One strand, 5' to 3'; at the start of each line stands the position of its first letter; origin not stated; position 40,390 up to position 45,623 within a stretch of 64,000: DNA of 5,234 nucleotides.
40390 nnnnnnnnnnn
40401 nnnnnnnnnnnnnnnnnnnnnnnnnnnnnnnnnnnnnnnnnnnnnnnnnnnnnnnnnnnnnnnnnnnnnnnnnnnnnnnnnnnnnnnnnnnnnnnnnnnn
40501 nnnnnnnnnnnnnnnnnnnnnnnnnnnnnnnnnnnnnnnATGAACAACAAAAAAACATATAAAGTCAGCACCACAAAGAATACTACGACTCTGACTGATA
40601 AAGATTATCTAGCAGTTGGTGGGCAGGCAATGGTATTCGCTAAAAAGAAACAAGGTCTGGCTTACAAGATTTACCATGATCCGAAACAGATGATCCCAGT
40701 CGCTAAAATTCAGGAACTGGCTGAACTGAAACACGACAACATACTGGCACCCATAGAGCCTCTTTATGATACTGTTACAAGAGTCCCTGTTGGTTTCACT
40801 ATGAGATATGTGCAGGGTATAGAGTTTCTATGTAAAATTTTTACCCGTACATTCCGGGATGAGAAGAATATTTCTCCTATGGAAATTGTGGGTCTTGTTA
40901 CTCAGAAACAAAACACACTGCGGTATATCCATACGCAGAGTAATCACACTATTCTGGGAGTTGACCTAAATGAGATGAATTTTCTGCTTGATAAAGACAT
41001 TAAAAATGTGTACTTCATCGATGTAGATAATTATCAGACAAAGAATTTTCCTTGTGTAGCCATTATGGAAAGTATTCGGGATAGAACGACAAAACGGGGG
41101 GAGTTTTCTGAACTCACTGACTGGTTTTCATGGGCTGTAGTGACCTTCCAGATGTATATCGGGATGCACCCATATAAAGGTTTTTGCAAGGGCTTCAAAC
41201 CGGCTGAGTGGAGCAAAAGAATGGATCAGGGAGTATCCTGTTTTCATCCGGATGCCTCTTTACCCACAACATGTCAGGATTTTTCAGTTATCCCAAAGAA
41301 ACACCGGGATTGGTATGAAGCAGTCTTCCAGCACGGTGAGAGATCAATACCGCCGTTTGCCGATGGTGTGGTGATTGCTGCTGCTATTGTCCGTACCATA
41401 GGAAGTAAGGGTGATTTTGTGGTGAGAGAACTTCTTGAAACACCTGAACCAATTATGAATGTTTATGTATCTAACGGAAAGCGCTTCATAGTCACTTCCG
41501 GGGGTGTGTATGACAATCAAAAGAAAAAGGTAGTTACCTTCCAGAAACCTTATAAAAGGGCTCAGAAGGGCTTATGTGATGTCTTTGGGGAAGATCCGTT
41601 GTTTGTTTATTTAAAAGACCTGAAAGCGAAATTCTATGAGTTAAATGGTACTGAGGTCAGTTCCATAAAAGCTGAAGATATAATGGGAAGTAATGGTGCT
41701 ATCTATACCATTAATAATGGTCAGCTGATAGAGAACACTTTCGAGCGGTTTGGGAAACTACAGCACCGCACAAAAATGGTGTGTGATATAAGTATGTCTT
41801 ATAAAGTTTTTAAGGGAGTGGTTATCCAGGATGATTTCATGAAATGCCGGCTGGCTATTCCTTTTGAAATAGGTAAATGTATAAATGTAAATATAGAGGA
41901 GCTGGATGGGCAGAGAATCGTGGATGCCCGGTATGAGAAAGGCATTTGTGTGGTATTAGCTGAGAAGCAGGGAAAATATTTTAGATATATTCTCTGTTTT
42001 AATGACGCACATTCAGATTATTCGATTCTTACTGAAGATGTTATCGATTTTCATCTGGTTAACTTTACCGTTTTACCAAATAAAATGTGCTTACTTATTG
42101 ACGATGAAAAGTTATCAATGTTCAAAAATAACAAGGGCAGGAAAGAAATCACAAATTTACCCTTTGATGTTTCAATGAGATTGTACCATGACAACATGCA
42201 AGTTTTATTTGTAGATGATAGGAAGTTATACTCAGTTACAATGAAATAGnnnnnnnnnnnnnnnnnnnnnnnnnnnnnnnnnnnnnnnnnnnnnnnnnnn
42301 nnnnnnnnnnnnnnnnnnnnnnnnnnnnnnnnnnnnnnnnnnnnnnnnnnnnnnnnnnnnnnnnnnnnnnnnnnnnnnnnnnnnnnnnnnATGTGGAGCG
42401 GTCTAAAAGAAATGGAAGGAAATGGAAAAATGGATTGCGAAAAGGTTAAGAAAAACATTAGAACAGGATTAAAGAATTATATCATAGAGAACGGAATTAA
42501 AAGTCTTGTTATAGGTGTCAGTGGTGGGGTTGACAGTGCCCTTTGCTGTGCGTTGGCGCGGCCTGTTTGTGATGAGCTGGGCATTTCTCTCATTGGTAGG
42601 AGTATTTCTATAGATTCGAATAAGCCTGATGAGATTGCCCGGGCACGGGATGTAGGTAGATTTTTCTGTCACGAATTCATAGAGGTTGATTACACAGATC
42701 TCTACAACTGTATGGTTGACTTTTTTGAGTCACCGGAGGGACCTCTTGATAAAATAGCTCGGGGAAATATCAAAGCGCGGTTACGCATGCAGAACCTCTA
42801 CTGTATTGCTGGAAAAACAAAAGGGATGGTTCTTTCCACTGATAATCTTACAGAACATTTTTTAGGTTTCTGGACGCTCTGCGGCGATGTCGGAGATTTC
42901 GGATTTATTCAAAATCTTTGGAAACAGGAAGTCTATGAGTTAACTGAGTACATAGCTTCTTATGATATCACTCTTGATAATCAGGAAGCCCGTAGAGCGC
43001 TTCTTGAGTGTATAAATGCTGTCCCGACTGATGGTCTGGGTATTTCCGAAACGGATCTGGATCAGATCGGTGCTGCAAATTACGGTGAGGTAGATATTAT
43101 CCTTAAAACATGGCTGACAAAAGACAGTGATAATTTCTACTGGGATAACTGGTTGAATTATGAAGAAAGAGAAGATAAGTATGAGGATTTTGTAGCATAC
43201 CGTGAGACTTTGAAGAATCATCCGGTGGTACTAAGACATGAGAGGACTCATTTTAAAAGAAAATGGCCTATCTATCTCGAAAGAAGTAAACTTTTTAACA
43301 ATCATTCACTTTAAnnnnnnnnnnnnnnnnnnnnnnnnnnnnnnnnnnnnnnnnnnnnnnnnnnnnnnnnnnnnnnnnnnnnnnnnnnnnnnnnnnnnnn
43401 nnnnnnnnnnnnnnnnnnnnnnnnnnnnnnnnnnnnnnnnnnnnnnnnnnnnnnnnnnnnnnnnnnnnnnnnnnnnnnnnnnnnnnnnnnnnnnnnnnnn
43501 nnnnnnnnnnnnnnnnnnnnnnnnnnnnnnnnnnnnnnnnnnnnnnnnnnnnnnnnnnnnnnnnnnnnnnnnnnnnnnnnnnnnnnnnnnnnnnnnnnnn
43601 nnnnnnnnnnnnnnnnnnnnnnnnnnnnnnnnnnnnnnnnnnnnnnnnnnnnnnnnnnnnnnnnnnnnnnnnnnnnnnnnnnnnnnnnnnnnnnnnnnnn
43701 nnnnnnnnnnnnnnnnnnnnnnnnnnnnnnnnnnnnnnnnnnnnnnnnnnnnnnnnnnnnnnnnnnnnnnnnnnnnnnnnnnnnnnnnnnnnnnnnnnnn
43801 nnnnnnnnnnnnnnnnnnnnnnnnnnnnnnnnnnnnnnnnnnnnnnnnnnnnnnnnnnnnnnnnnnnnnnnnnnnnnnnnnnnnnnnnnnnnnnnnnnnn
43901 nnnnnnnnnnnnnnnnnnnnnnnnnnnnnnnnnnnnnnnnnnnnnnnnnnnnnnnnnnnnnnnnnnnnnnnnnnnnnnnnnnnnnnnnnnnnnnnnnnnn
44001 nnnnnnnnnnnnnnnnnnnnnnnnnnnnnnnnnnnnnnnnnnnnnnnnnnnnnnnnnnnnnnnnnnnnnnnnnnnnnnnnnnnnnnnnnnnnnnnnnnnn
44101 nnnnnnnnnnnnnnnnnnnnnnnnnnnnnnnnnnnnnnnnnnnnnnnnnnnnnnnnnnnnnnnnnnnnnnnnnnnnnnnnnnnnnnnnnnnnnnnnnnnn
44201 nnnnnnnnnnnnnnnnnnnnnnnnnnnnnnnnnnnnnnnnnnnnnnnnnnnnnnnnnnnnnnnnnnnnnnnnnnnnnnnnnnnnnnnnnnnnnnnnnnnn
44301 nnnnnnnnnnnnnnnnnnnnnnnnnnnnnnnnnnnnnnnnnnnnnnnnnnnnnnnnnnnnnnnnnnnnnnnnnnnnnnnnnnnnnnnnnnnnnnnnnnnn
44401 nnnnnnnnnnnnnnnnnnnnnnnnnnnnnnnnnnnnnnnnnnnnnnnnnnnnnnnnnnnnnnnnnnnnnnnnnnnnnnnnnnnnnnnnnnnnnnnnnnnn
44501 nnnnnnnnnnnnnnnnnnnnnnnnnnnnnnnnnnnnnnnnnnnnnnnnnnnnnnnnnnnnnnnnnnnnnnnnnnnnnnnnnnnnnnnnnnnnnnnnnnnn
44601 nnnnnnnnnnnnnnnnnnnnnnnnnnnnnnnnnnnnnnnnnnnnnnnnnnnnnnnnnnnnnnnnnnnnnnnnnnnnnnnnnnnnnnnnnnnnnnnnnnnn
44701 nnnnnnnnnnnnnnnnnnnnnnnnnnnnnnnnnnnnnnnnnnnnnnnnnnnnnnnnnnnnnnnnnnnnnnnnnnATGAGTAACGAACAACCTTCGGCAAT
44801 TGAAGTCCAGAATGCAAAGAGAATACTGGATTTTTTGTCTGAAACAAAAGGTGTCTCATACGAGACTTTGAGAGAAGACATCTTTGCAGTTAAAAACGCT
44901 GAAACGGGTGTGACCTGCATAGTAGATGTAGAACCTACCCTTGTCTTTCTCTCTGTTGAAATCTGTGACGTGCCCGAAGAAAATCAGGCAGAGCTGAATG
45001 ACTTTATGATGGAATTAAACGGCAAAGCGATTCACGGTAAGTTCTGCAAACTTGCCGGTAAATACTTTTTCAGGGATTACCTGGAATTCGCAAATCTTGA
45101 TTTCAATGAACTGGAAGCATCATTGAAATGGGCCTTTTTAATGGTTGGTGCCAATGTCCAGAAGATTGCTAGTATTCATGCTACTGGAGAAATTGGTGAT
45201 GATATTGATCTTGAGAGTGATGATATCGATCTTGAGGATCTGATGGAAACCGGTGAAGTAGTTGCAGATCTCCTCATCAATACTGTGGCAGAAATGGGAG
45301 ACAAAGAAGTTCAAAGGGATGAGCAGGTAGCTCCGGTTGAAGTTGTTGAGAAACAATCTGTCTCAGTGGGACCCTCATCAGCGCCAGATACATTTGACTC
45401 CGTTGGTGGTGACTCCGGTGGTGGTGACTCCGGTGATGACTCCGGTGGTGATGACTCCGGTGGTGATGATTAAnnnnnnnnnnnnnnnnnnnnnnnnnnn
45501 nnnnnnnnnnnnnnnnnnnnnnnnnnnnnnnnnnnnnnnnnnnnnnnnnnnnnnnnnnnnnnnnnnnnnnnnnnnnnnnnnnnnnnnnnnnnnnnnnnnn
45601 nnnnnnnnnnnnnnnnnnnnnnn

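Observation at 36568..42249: TerY-P-like triad (vWA protein, PP2C-like phosphatase, Ser/Thr-kinase-like protein) with an embedded SPFH protein and small membrane proteins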

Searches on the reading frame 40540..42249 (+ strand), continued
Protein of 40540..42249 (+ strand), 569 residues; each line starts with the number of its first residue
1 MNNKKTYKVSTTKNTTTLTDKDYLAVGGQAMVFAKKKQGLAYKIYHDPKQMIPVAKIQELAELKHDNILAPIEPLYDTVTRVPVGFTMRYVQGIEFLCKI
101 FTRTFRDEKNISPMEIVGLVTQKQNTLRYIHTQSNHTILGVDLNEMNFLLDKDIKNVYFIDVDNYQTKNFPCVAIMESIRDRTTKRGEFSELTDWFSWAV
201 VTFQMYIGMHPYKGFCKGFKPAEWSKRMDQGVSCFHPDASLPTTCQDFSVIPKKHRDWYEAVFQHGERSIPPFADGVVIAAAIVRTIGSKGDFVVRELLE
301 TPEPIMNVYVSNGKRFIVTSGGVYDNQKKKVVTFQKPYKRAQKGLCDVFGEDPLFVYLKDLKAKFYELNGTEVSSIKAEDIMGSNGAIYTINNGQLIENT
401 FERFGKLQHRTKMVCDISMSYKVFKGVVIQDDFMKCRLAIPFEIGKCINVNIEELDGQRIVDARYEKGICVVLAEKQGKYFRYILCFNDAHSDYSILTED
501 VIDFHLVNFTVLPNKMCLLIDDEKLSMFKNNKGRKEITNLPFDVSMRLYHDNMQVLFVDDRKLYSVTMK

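Call 114: search_protein_families(library=pfam, proteins=[L094:568-1347:+, L094:1735-3210:+, L094:9725-10438:+, L094:10438-12120:+, L094:13805-14869:+, L094:16196-17512:+, L154:977-1954:+, L154:2341-3117:+, L154:11761-13074:-, L154:13245-14522:-], max_evalue=0.001)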
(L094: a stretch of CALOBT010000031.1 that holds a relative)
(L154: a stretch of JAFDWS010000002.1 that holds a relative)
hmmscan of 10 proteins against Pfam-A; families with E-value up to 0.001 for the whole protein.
L094:568-1347:+ (259 aa): 3 families
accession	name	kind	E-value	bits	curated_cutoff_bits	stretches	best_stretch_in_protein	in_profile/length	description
PF00989.32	PAS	-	1.6e-06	28.6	22.6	1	76-168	3-96/113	PAS fold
PF13426.13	PAS_9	-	2.2e-06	28.3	27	1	84-165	1-81/103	PAS domain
PF08447.18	PAS_3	-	0.00014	22.5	25.6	1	116-164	21-71/89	PAS fold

L094:1735-3210:+ (491 aa): 0 families

L094:9725-10438:+ (237 aa): 3 families
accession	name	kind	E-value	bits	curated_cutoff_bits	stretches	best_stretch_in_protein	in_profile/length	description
PF21906.2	NrtR_WHD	-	2.3e-16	60.1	27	1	169-224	1-55/61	NrtR DNA-binding winged helix domain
PF00293.34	NUDIX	-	2.3e-13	50.7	21.1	1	27-154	6-133/134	NUDIX domain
PF19368.5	AraR_C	-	7.6e-08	32.9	23.8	1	165-226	1-62/82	AraR C-terminal winged HTH domain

L094:10438-12120:+ (560 aa): 3 families
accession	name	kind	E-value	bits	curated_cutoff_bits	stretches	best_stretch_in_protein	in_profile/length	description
PF13311.11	DUF4080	-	6.3e-26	92.1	22.9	1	356-511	2-155/188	Protein of unknown function (DUF4080)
PF04055.27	Radical_SAM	-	9e-16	58.9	29.5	1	164-327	2-164/166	Radical SAM superfamily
PF02310.24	B12-binding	-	2.5e-15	56.8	32.1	1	8-122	5-120/121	B12 binding domain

L094:13805-14869:+ (354 aa): 1 family
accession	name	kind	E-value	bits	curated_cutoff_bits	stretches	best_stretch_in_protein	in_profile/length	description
PF11389.14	Porin_OmpL1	-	2.7e-31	109.2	27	1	45-348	4-271/272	Leptospira porin protein OmpL1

L094:16196-17512:+ (438 aa): 1 family
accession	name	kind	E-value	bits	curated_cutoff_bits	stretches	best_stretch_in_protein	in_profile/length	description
PF01734.28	Patatin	-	8.4e-11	42.9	27.7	1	64-316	2-191/191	Patatin-like phospholipase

L154:977-1954:+ (325 aa): 3 families
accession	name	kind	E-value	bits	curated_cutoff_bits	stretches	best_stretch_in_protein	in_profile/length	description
PF13793.12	Pribosyltran_N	-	3.5e-48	162.8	25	1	9-125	1-117/117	N-terminal domain of ribose phosphate pyrophosphokinase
PF14572.12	Pribosyl_synth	-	4.1e-23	82.7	27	1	211-319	75-183/184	Phosphoribosyl synthetase-associated domain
PF00156.33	Pribosyltran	-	1.5e-13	50.8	26.3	1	159-257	17-125/158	Phosphoribosyl transferase domain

L154:2341-3117:+ (258 aa): 0 families

L154:11761-13074:- (437 aa): 8 families
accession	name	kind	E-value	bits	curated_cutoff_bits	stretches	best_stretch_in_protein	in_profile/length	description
PF03721.20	UDPG_MGDP_dh_N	-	1e-61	208.2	27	1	3-179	1-181/187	UDP-glucose/GDP-mannose dehydrogenase family, NAD binding domain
PF00984.24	UDPG_MGDP_dh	-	7e-32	109.8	25.4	1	199-291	1-93/94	UDP-glucose/GDP-mannose dehydrogenase family, central domain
PF03720.21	UDPG_MGDP_dh_C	-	5.4e-28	97.8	30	1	314-413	1-103/103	UDP-glucose/GDP-mannose dehydrogenase family, UDP binding domain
PF02558.23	ApbA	-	7.1e-06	26.2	22.2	1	5-93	1-81/150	Ketopantoate reductase PanE/ApbA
PF01494.25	FAD_binding_3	-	2.5e-05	24.1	22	1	3-43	2-42/349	FAD binding domain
PF03807.23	F420_oxidored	-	5.9e-05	24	21.6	0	4-88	1-69/94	NADP oxidoreductase coenzyme F420-dependent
PF03446.21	NAD_binding_2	-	0.00021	21.8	21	0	4-139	1-110/161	NAD binding domain of 6-phosphogluconate dehydrogenase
PF02737.24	3HCDH_N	-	0.00031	21.1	22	1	4-83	1-83/180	3-hydroxyacyl-CoA dehydrogenase, NAD binding domain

L154:13245-14522:- (425 aa): 2 families
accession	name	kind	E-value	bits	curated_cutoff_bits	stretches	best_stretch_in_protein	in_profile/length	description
PF12705.13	PDDEXK_1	-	3.2e-09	37.5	22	1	279-412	116-243/247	PD-(D/E)XK nuclease superfamily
PF02481.21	DNA_processg_A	-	2.5e-05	24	29.6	1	14-70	46-102/212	DNA recombination-mediator protein A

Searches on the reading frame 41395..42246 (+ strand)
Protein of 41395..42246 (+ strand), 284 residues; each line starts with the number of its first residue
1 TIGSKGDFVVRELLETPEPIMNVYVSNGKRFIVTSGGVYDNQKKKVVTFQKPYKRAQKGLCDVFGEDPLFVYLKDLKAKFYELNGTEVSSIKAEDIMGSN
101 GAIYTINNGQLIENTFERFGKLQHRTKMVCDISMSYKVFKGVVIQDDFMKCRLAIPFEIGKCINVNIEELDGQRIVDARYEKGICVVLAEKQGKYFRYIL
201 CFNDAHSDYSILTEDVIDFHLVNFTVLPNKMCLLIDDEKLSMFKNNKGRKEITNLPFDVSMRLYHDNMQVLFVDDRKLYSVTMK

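Call 82: predict_structure(alignment_id=A4)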
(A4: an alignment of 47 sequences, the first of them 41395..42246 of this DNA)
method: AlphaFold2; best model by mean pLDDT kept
length: 284 residues; sequences in the alignment: 47
mean_pLDDT: 93.7   pTM: 0.89
mean pLDDT of the five models: 93.7, 93.2, 93.0, 92.1, 92.1
residues with pLDDT >= 90: 250; 70-90: 28; 50-70: 6; < 50: 0
segments of 3 or more residues with pLDDT < 50: none
pLDDT, mean of each block of 10 residues (from residue 1): 79 95 92 93 90 75 91 95 94 95 96 94 96 96 95 97 98 97 98 97 97 95 96 93 96 92 95 97 88
secondary structure, 60 per line:
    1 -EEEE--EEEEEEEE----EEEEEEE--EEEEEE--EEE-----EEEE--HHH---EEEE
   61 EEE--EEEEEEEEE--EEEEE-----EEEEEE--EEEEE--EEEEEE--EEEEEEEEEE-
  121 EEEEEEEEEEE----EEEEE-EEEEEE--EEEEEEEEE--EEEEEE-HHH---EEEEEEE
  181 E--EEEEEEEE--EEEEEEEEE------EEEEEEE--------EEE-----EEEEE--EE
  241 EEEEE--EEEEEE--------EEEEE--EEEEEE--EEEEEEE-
elements in order: E2-5 E8-15 E20-26 E29-34 E37-39 E45-48 E57-63 E66-74 E77-81 E87-92 E95-99 E102-107 E110-119 E121-131 E136-140 E142-147 E150-158 E161-166 E174-181 E184-191 E194-202 E209-215 E224-226 E232-236 E239-245 E248-253 E262-266 E269-274 E277-283

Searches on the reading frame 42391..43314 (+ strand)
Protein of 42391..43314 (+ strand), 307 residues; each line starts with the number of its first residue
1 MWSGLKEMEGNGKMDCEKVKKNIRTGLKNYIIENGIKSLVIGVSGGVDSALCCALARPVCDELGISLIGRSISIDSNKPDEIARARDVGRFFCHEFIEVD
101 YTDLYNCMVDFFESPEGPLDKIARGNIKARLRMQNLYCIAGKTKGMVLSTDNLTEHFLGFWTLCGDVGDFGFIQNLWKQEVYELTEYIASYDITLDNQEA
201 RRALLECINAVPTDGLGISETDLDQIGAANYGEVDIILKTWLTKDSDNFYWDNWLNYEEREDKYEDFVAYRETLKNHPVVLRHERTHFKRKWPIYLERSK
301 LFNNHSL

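Call 3: search_protein_families(library=pfam, proteins=[window:42391-43314:+], max_evalue=0.1)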
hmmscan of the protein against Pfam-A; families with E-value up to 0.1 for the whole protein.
window:42391-43314:+ (307 aa): 2 families
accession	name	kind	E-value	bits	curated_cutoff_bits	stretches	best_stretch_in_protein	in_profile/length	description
PF02540.23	NAD_synthase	-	3.8e-33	115.1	21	1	22-244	4-207/242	NAD synthase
PF24442.1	DUF7561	-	0.059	13.8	27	0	141-160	28-47/65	Family of unknown function (DUF7561)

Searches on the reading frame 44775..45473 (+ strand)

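Call 22: search_protein_families(library=pfam, proteins=[window:44775-45473:+], max_evalue=0.01)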
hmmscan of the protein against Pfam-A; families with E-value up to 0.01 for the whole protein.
window:44775-45473:+ (232 aa): 1 family
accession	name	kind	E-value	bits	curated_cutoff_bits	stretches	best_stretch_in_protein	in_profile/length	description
PF22550.1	CesT_Tir_1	-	1.1e-12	48.4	27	1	15-130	6-124/131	CesT_Tir_1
